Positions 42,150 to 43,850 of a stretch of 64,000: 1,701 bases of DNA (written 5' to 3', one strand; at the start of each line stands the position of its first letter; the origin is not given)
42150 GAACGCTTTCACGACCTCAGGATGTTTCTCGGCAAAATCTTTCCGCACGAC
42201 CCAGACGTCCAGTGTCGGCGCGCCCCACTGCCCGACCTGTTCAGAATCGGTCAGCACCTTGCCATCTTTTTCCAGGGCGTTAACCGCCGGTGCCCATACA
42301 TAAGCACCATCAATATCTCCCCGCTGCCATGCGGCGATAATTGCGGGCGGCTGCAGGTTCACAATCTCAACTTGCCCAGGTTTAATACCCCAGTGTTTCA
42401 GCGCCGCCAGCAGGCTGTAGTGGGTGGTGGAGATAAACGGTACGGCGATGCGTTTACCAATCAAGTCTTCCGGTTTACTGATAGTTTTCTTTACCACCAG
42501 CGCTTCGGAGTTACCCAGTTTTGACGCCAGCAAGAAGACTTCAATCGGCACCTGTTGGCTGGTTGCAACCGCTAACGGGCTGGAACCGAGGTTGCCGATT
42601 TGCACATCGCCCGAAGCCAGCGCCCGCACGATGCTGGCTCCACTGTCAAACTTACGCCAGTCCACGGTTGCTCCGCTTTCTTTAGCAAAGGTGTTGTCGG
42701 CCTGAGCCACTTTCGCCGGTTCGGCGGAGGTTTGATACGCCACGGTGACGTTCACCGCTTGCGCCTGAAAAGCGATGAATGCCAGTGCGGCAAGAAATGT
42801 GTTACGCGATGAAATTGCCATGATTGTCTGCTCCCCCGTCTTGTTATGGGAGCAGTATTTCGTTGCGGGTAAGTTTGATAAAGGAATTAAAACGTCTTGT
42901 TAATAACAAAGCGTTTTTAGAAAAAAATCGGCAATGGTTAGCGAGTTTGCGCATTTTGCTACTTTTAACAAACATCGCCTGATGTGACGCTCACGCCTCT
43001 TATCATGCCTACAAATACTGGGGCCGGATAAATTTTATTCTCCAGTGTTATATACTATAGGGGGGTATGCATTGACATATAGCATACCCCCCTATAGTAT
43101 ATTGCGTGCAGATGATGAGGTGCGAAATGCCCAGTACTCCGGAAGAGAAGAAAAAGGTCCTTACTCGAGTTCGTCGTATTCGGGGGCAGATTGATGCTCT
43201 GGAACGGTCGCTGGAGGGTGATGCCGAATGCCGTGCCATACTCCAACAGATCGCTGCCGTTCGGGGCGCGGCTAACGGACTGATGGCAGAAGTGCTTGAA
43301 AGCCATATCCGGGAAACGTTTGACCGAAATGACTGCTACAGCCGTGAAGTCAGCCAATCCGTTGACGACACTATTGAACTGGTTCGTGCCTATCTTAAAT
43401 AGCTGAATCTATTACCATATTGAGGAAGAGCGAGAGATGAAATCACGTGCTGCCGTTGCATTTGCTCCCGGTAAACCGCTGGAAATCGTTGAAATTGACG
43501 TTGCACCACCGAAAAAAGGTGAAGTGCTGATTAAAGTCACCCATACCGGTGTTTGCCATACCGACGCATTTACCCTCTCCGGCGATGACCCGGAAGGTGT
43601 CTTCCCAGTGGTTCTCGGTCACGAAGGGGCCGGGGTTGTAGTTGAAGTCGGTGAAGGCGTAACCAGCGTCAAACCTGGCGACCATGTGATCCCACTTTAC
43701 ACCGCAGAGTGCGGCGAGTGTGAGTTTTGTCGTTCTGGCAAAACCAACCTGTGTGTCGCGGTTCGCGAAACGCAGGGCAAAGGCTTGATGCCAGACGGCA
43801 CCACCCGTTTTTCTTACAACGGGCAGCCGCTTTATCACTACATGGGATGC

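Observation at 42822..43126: tauA and frmR are only about 300 bp apart: the yaiS-yaiP-IS2/yaiX-yaiO block found in K-12 is missing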

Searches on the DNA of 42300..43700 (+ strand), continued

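Call 35: search_dna_similar(query=L003:8650-9350:+, collection=ecoli_genomes, mode=near, max_rows=30, rows=spread)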
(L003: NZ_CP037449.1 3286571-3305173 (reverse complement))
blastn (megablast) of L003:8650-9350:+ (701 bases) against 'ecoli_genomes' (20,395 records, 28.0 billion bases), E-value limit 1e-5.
Records with a match: 5444; places in all: 6402; records where one place covers at least 80% of the query: 4278.
Genomes with a match: 5416 of 5426; with a place that covers at least 80% of the query: 4278. Places per genome that has any: lowest 1, median 1, highest 5. On chromosomes: 6372 places; on plasmids: 30.
Best place of each record, by identity: >=99% 1016; 95-99% 4406; 90-95% 18; 80-90% 4.
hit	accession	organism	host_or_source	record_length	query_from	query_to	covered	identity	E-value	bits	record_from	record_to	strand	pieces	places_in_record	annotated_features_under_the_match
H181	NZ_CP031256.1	Escherichia coli strain M16807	Homo sapiens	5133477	1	701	100%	100.0%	0e+0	1295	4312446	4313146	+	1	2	yaiO: YaiO family outer membrane beta-barrel protein | frmR: formaldehyde-responsive transcriptional repressor FrmR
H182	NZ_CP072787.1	Escherichia coli strain NC101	Murine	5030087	1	701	100%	99.1%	0e+0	1264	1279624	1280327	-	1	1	yaiO: YaiO family outer membrane beta-barrel protein | frmR: formaldehyde-responsive transcriptional repressor FrmR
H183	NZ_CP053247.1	Escherichia coli strain SCU-482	Homo sapiens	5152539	1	701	100%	98.7%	0e+0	1247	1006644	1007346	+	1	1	yaiO: YaiO family outer membrane beta-barrel protein | frmR: formaldehyde-responsive transcriptional repressor FrmR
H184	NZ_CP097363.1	Escherichia coli strain AGR6137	water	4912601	1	701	100%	98.6%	0e+0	1242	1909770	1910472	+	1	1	yaiO: YaiO family outer membrane beta-barrel protein | frmR: formaldehyde-responsive transcriptional repressor FrmR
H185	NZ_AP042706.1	Escherichia coli strain OkiPb01717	bovine feces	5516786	1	701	100%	98.4%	0e+0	1234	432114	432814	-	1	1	yaiO: YaiO family outer membrane beta-barrel protein | frmR: formaldehyde-responsive transcriptional repressor FrmR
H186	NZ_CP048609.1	Escherichia coli strain STEFF_1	WWTPs effluent Shatin WWTPs_1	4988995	1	701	100%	98.4%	0e+0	1232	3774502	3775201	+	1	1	yaiO: YaiO family outer membrane beta-barrel protein | frmR: formaldehyde-responsive transcriptional repressor FrmR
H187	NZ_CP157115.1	Escherichia coli strain UTME-8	Sus scrofa domesticus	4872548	1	701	100%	98.4%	0e+0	1232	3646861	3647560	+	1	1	yaiO: YaiO family outer membrane beta-barrel protein | frmR: formaldehyde-responsive transcriptional repressor FrmR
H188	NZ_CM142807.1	Escherichia coli strain GPEC617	chicken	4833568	1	701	100%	98.4%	0e+0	1232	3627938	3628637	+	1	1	yaiO: YaiO family outer membrane beta-barrel protein | frmR: formaldehyde-responsive transcriptional repressor FrmR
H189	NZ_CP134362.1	Escherichia coli strain TUM13754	Homo sapiens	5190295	1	701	100%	98.3%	0e+0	1230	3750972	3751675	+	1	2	yaiO: YaiO family outer membrane beta-barrel protein | frmR: formaldehyde-responsive transcriptional repressor FrmR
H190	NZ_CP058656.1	Escherichia coli strain WCHEC035125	sewage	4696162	1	701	100%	98.3%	0e+0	1227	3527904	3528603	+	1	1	yaiO: YaiO family outer membrane beta-barrel protein | frmR: formaldehyde-responsive transcriptional repressor FrmR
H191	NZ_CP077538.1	Escherichia coli O111:H8 strain 1074-2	bovine feces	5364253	1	701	100%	98.3%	0e+0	1227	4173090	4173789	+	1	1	yaiO: YaiO family outer membrane beta-barrel protein | frmR: formaldehyde-responsive transcriptional repressor FrmR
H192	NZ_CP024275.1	Escherichia coli O6:H16 strain M9682-C1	missing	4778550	1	701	100%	98.1%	0e+0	1223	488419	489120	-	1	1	yaiO: YaiO family outer membrane beta-barrel protein | frmR: formaldehyde-responsive transcriptional repressor FrmR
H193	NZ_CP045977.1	Escherichia coli strain INSC1002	not applicable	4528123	1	701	100%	98.1%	0e+0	1223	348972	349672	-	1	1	yaiO: YaiO family outer membrane beta-barrel protein | frmR: formaldehyde-responsive transcriptional repressor FrmR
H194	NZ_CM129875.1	Escherichia coli strain PCP06101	seawater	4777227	1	701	100%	98.1%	0e+0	1223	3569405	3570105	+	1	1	yaiO: YaiO family outer membrane beta-barrel protein | frmR: formaldehyde-responsive transcriptional repressor FrmR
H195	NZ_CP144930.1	Escherichia coli strain SCPM-O-B-9504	Homo sapiens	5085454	1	701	100%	98.1%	0e+0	1221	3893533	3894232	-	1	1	yaiO: YaiO family outer membrane beta-barrel protein | frmR: formaldehyde-responsive transcriptional repressor FrmR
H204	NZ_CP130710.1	Escherichia coli strain DDG206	dried distillers grain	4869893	315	701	55%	99.0%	0e+0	693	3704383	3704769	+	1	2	frmR: formaldehyde-responsive transcriptional repressor FrmR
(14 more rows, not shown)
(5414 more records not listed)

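Call 36: search_dna_similar(query=L002:17300-18000:+, collection=ecoli_genomes, mode=near, max_rows=30, rows=spread)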
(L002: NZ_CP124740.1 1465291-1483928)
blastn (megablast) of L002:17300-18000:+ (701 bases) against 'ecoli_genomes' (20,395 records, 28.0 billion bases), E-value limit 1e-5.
Records with a match: 5416; places in all: 5488; records where one place covers at least 80% of the query: 451.
Genomes with a match: 5415 of 5426; with a place that covers at least 80% of the query: 451. Places per genome that has any: lowest 1, median 1, highest 3. On chromosomes: 5485 places; on plasmids: 3.
Best place of each record, by identity: >=99% 1974; 95-99% 3442.
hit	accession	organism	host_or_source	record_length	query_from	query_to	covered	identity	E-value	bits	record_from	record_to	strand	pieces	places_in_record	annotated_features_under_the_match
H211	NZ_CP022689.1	Escherichia coli strain CDC#03-98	missing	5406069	1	701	100%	100.0%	0e+0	1295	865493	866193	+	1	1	fbpC: ferric ABC transporter ATP-binding protein | frmR: formaldehyde-responsive transcriptional repressor FrmR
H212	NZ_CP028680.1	Escherichia coli strain 113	cattle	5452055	1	701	100%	99.9%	0e+0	1290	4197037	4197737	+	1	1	fbpC: ferric ABC transporter ATP-binding protein | frmR: formaldehyde-responsive transcriptional repressor FrmR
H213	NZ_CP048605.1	Escherichia coli strain PapRG-06-5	Papio papio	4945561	1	701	100%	99.1%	0e+0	1262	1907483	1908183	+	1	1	fbpC: ferric ABC transporter ATP-binding protein | frmR: formaldehyde-responsive transcriptional repressor FrmR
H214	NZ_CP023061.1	Escherichia coli strain FORC_069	Homo sapiens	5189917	364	701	48%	99.1%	1e-170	608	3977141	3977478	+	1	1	frmR: formaldehyde-responsive transcriptional repressor FrmR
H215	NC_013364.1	Escherichia coli O111:H- str. 11128 strain 11128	-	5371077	364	701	48%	99.1%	1e-170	608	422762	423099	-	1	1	frmR: formaldehyde-responsive transcriptional repressor FrmR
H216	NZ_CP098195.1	Escherichia coli strain Z0117EC0098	Canis lupus familiaris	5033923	364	701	48%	99.1%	1e-170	608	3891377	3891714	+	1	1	frmR: formaldehyde-responsive transcriptional repressor FrmR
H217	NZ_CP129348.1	Escherichia coli strain STEC435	Homo sapiens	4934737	364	701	48%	99.1%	1e-170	608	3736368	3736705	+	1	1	frmR: formaldehyde-responsive transcriptional repressor FrmR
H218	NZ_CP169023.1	Escherichia coli strain UTME-6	Veal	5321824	364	701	48%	99.1%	1e-170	608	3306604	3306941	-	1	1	frmR: formaldehyde-responsive transcriptional repressor FrmR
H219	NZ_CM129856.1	Escherichia coli strain SW071614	wastewater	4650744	364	701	48%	99.1%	1e-170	608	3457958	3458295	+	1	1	frmR: formaldehyde-responsive transcriptional repressor FrmR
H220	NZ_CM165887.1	Escherichia coli strain N51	Homo sapiens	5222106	364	701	48%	99.1%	1e-170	608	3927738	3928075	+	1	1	frmR: formaldehyde-responsive transcriptional repressor FrmR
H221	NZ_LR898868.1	Escherichia coli strain MSB1_1D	Homo sapiens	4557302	364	701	48%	99.1%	1e-170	608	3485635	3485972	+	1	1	frmR: formaldehyde-responsive transcriptional repressor FrmR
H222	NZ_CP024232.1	Escherichia coli O6:H16 strain 2014EL-1346-6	missing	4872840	364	701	48%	98.8%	5e-169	603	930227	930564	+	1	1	frmR: formaldehyde-responsive transcriptional repressor FrmR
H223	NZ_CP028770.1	Escherichia coli strain A4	possum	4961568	364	701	48%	98.8%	5e-169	603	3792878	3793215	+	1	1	frmR: formaldehyde-responsive transcriptional repressor FrmR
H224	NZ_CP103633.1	Escherichia coli strain 2900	Homo sapiens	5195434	364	701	48%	98.8%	5e-169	603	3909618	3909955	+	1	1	frmR: formaldehyde-responsive transcriptional repressor FrmR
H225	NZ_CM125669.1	Escherichia coli strain 2020N21-110-15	not applicable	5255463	364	701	48%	98.8%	5e-169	603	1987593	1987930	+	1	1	frmR: formaldehyde-responsive transcriptional repressor FrmR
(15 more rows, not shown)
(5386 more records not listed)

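Call 37: get_annotated_region(hit=H204, flank=7000)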
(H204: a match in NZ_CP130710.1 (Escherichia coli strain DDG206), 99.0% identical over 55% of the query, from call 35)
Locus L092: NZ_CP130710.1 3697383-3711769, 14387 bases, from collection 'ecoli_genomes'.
description: Escherichia coli strain DDG206 chromosome, complete genome
organism: Escherichia coli strain DDG206 (NCBI taxid 562)
replicon: chromosome; assembly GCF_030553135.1
host: -; source: dried distillers grain; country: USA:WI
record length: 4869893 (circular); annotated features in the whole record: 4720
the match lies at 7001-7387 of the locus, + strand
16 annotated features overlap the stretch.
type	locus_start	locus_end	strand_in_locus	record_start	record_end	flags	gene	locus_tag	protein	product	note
CDS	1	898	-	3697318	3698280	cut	tauA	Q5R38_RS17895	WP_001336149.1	taurine ABC transporter substrate-binding protein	-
CDS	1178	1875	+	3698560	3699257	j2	-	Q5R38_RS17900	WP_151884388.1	IS1 family transposase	programmed frameshift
CDS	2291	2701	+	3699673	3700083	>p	-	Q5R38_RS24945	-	PIG-L deacetylase family protein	incomplete; partial in the middle of a contig; missing C-terminus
CDS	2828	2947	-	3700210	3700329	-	-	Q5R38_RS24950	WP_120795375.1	protein YkiC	-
CDS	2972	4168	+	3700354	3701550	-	yaiP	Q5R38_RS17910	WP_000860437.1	glycosyltransferase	-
CDS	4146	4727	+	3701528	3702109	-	-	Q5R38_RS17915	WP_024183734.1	acetyltransferase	-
CDS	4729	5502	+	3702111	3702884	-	yaiO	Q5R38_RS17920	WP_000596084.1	YaiO family outer membrane beta-barrel protein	-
CDS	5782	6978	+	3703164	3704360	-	-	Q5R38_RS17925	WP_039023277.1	IS110-like element ISEc20 family transposase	-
CDS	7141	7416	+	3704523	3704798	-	frmR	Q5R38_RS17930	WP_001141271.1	formaldehyde-responsive transcriptional repressor FrmR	-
CDS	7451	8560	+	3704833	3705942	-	frmA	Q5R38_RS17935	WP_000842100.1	S-(hydroxymethyl)glutathione dehydrogenase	-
CDS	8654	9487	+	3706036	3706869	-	fghA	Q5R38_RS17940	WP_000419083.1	S-formylglutathione hydrolase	-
CDS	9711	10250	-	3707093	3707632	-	yaiL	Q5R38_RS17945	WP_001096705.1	DUF2058 domain-containing protein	-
CDS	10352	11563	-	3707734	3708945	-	mhpT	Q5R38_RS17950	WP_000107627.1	3-(3-hydroxy-phenyl)propionate transporter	-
CDS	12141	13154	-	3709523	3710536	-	mhpE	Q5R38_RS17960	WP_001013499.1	4-hydroxy-2-oxovalerate aldolase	-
CDS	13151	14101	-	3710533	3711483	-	mhpF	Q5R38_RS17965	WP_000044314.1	acetaldehyde dehydrogenase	-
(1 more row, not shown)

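Call 38: get_annotated_region(hit=H160, flank=3000)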
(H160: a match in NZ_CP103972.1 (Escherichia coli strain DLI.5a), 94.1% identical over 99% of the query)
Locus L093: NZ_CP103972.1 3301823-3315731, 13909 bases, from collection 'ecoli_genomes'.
description: Escherichia coli strain DLI.5a chromosome, complete genome
organism: Escherichia coli strain DLI.5a (NCBI taxid 562)
replicon: chromosome; assembly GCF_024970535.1
host: -; source: marine sediment; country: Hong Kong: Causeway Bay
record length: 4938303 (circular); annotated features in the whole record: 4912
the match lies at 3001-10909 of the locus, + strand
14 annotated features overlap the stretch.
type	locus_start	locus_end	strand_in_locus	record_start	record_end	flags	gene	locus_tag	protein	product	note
CDS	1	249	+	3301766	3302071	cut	ulaB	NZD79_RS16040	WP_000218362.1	PTS ascorbate transporter subunit IIB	-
CDS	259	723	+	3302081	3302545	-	ulaC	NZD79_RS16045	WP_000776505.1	PTS ascorbate transporter subunit IIA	-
CDS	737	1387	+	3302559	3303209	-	ulaD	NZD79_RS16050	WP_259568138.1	3-keto-L-gulonate-6-phosphate decarboxylase UlaD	-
CDS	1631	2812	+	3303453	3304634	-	-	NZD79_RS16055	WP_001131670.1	tyrosine-type recombinase/integrase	-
CDS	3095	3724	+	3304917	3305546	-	-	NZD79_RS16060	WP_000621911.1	response regulator transcription factor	-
CDS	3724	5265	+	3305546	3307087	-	-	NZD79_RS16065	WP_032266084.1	MASE1 domain-containing sensor histidine kinase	-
CDS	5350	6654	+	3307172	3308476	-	uhpC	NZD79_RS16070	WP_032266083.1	MFS transporter family glucose-6-phosphate receptor UhpC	-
CDS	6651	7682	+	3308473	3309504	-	-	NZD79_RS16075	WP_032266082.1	ABC transporter substrate-binding protein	-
CDS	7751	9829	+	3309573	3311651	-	-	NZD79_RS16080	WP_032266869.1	ABC transporter permease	-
CDS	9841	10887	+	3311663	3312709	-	fbpC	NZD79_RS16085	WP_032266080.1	ferric ABC transporter ATP-binding protein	-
CDS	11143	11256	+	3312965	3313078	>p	-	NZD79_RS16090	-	IS66-like element accessory protein TnpA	incomplete; partial in the middle of a contig; missing C-terminus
CDS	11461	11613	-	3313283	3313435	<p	-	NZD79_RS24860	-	peptide ABC transporter substrate-binding protein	incomplete; partial in the middle of a contig; missing C-terminus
CDS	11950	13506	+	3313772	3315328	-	-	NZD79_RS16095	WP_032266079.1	L-lactate permease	-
CDS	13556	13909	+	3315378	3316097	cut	-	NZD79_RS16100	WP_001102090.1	(Fe-S)-binding protein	-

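Call 48: search_rna_families(source=window, start=42300, end=43700, threshold=evalue, max_evalue=1)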
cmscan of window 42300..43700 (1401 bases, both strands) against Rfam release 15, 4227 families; matches with E-value up to 1: 5.
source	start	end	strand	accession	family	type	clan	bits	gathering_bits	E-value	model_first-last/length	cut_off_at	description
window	43050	43100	-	RF04042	mir-7961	Gene; miRNA;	-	26.8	90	0.0061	1-56/56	no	mir-7961 microRNA precursor family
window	43045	43107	+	RF04228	MIR6140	Gene; miRNA;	-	24.6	140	0.071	1-165/165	no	MIR6140 microRNA precursor family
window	43037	43114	+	RF03287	mir-5904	Gene; miRNA;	-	20.6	73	0.36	1-84/84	no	mir-5904 microRNA precursor family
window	43050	43102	-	RF04176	mir-3149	Gene; miRNA;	-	20.6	100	0.75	1-83/83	no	mir-3149 microRNA precursor family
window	43051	43101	+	RF03328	mir-606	Gene; miRNA;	-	20.2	80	0.45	1-84/84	no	mir-606 microRNA precursor family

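Call 53: search_dna_similar(query=L087:7900-11200:+, collection=ecoli_genomes, mode=near, max_rows=40, rows=spread)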
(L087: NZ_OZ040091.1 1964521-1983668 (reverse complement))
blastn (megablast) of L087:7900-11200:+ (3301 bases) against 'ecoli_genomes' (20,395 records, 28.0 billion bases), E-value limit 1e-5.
Records with a match: 4959; places in all: 5285; records where one place covers at least 80% of the query: 4811.
Genomes with a match: 4928 of 5426; with a place that covers at least 80% of the query: 4785. Places per genome that has any: lowest 1, median 1, highest 8. On chromosomes: 5251 places; on plasmids: 34.
Best place of each record, by identity: >=99% 831; 95-99% 133; 90-95% 2174; 80-90% 1817; 60-80% 4.
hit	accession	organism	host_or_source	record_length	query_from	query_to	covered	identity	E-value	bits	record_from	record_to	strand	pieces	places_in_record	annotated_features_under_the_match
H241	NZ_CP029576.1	Escherichia coli strain DA33135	Homo sapiens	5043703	1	3301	100%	100.0%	0e+0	6096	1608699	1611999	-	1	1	yaiP: glycosyltransferase | yaiO: YaiO family outer membrane beta-barrel protein | PIG-L deacetylase family protein | acetyltransferase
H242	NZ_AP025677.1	Escherichia coli strain Rb-23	Homo sapiens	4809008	1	3301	100%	99.8%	0e+0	6058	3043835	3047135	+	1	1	yaiP: glycosyltransferase | yaiO: YaiO family outer membrane beta-barrel protein | PIG-L deacetylase family protein | acetyltransferase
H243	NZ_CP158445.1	Escherichia coli strain 536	Homo sapiens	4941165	1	3301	100%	99.7%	0e+0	6041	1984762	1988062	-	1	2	glycosyltransferase family 2 protein | YaiO family outer membrane beta-barrel protein | PIG-L deacetylase family protein | acetyltransferase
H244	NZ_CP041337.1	Escherichia coli strain CCUG 73778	Homo sapiens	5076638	1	3301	100%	99.7%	0e+0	6035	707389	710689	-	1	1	yaiP: glycosyltransferase | yaiO: YaiO family outer membrane beta-barrel protein | PIG-L deacetylase family protein | acetyltransferase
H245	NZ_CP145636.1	Escherichia coli strain S1-ISR-02-A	Homo sapiens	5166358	1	3301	100%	99.7%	0e+0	6035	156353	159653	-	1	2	glycosyltransferase | YaiO family outer membrane beta-barrel protein | PIG-L deacetylase family protein | acetyltransferase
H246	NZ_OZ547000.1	Escherichia coli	Homo sapiens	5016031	1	3301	100%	99.7%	0e+0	6035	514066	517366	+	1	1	yaiP: glycosyltransferase family 2 protein | yaiO: YaiO family outer membrane beta-barrel protein | PIG-L deacetylase family protein | LbetaH domain-containing protein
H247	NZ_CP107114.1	Escherichia coli strain S14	human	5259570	1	3301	100%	99.6%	0e+0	6030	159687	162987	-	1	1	yaiP: glycosyltransferase | yaiO: YaiO family outer membrane beta-barrel protein | PIG-L deacetylase family protein | acetyltransferase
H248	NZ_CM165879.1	Escherichia coli strain N64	Homo sapiens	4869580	81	3249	96%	90.5%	0e+0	4178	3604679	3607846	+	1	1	yaiP: glycosyltransferase family 2 protein | yaiO: YaiO family outer membrane beta-barrel protein | LbetaH domain-containing protein | PIG-L deacetylase family protein | hypothetical protein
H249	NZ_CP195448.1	Escherichia coli strain 23AR0151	Homo sapiens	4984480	81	3249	96%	90.1%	0e+0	4100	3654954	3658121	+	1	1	yaiP: glycosyltransferase | yaiO: YaiO family outer membrane beta-barrel protein | acetyltransferase | PIG-L deacetylase family protein | hypothetical protein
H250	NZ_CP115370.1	Escherichia coli strain CUVET17-972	dog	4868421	81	3249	96%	89.9%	0e+0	4072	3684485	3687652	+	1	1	yaiP: glycosyltransferase | yaiO: YaiO family outer membrane beta-barrel protein | acetyltransferase | PIG-L deacetylase family protein | protein YkiC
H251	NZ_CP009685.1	Escherichia coli str. K-12 substr. MG1655 strain K-12 ...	ATCC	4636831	81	3249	96%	89.9%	0e+0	4078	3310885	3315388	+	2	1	IS3-like element IS2 family transposase | yaiP: glycosyltransferase | yaiO: YaiO family outer membrane beta-barrel protein | yaiS: PIG-L deacetylase family protein | transferase | and 2 other names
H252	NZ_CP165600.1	Escherichia coli str. K-12 substr. W3110 strain K-12 ...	missing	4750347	81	3249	96%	89.9%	0e+0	4078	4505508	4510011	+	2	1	IS3-like element IS2 family transposase | yaiP: glycosyltransferase | yaiO: YaiO family outer membrane beta-barrel protein | yaiS: PIG-L deacetylase family protein | transferase | and 2 other names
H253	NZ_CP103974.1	Escherichia coli strain DLI.6n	marine sediment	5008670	81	3249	96%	89.9%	0e+0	4067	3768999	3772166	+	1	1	yaiP: glycosyltransferase family 2 protein | yaiO: YaiO family outer membrane beta-barrel protein | LbetaH domain-containing protein | PIG-L deacetylase family protein | protein YkiC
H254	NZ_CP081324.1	Escherichia coli strain MDK6L1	donkey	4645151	81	3248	96%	89.9%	0e+0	4065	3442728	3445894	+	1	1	yaiP: glycosyltransferase | yaiO: YaiO family outer membrane beta-barrel protein | acetyltransferase | PIG-L deacetylase family protein | protein YkiC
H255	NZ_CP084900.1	Escherichia coli strain EC20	Homo sapiens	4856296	81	3249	96%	89.8%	0e+0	4050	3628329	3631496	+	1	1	yaiP: glycosyltransferase | yaiO: YaiO family outer membrane beta-barrel protein | PIG-L deacetylase family protein | acetyltransferase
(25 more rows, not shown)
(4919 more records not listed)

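Call 59: get_annotated_region(hit=H1, flank=200)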
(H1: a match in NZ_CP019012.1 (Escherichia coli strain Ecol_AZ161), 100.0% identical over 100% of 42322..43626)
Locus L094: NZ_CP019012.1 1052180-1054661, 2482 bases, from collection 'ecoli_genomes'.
description: Escherichia coli strain Ecol_AZ161 chromosome, complete genome
organism: Escherichia coli strain Ecol_AZ161 (NCBI taxid 562)
replicon: chromosome; assembly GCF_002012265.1
host: Homo sapiens; source: not applicable; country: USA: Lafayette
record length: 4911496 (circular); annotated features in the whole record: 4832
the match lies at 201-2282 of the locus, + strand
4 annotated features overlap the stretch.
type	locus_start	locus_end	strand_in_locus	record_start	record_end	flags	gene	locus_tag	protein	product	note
CDS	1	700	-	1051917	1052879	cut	tauA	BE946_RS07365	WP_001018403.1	taurine ABC transporter substrate-binding protein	-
CDS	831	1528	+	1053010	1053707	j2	-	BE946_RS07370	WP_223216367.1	IS1 family transposase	programmed frameshift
CDS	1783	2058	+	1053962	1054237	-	frmR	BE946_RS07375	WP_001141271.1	formaldehyde-responsive transcriptional repressor FrmR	-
CDS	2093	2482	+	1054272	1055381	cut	frmA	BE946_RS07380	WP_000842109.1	S-(hydroxymethyl)glutathione dehydrogenase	-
